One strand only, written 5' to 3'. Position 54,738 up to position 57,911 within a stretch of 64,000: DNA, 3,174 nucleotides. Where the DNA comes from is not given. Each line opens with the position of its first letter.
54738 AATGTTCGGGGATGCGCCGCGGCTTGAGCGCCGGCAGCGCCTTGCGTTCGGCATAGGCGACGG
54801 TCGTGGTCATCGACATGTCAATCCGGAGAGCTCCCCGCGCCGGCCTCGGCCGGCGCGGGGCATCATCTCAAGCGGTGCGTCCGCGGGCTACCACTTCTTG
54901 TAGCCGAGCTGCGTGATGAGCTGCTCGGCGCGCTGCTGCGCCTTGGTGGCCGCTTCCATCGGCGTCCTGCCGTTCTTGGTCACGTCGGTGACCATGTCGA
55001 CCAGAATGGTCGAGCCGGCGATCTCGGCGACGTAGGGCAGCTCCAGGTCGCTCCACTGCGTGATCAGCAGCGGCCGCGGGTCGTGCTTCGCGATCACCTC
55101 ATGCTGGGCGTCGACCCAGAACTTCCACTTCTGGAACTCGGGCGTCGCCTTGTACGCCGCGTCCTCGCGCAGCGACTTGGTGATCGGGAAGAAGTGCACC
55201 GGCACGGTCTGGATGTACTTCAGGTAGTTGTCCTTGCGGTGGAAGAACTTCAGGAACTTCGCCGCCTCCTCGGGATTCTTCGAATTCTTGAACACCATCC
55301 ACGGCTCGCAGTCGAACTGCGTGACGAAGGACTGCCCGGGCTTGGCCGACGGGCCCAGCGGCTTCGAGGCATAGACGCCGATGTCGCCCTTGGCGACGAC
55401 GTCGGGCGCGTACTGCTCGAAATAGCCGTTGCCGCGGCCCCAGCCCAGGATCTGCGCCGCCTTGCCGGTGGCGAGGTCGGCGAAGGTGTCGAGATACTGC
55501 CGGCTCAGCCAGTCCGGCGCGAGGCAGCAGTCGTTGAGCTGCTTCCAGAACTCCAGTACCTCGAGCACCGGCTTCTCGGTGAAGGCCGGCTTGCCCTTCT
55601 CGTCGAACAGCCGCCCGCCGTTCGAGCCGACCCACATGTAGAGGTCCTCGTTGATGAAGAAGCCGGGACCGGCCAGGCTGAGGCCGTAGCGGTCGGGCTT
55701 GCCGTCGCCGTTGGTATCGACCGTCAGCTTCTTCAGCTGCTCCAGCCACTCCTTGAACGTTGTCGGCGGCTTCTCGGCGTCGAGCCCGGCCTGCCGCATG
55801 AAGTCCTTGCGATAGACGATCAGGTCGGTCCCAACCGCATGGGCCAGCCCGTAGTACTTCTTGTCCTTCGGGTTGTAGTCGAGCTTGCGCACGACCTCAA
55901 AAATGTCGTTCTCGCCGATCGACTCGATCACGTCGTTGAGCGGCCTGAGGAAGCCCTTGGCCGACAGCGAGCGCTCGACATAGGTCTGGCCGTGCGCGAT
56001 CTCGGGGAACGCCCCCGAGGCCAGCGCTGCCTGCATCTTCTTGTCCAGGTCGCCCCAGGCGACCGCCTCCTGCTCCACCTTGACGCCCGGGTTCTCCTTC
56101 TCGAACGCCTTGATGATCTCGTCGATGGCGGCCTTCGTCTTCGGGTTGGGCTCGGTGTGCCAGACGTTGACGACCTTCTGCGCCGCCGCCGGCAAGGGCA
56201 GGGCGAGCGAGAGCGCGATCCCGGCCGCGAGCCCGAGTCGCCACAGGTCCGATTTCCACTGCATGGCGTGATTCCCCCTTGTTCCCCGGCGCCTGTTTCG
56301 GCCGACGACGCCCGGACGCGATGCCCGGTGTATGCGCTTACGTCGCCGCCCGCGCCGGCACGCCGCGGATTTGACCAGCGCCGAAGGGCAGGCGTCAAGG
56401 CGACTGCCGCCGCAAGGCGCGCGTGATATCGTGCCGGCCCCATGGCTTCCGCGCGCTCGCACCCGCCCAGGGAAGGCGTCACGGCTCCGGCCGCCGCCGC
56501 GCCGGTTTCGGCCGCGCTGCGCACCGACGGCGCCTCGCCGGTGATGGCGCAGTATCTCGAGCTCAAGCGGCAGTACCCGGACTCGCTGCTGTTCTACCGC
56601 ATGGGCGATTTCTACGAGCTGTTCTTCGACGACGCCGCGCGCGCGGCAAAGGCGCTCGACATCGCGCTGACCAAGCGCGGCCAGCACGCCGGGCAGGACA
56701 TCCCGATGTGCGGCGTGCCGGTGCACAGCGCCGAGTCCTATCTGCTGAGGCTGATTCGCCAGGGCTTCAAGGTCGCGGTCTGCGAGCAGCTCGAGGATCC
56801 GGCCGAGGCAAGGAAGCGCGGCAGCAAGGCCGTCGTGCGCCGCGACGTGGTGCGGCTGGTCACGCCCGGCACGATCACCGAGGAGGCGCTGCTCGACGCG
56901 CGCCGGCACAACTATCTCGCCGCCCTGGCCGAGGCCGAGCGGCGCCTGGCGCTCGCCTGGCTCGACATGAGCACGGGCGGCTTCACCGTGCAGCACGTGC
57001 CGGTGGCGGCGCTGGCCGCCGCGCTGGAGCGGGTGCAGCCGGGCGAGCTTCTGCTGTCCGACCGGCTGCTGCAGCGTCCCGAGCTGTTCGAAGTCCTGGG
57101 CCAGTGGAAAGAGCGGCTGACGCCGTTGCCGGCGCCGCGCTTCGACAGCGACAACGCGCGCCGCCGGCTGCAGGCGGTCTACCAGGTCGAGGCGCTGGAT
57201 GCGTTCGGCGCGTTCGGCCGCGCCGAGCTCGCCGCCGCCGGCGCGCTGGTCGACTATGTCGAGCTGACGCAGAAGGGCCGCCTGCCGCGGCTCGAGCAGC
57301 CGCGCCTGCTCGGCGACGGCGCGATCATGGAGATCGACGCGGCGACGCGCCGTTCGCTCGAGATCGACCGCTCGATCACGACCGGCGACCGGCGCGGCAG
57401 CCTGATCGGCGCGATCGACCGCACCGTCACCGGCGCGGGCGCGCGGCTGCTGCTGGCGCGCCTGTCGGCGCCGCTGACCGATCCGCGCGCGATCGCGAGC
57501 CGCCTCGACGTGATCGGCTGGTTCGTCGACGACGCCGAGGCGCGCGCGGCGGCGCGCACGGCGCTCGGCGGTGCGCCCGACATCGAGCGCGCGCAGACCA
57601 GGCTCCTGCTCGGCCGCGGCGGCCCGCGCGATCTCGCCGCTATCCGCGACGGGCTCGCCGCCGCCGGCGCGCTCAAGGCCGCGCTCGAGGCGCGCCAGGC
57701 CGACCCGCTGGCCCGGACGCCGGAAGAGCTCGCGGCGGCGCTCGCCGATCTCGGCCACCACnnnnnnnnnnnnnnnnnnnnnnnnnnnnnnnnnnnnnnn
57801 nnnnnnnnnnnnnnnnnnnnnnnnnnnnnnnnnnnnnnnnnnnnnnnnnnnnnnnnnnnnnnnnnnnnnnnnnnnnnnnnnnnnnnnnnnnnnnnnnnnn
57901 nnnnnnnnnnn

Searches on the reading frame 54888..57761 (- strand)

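Call 27: search_protein_families(library=pfam, proteins=[window:54888-57761:-], max_evalue=0.00001)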
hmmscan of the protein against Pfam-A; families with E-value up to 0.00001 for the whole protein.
window:54888-57761:- (957 aa): 2 families
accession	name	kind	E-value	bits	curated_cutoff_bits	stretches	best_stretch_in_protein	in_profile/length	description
PF01547.30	SBP_bac_1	-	3.6e-32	113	26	1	542-840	4-300/307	Bacterial extracellular solute-binding protein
PF13416.11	SBP_bac_8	-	5e-28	99.1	27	1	548-877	1-278/279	Bacterial extracellular solute-binding protein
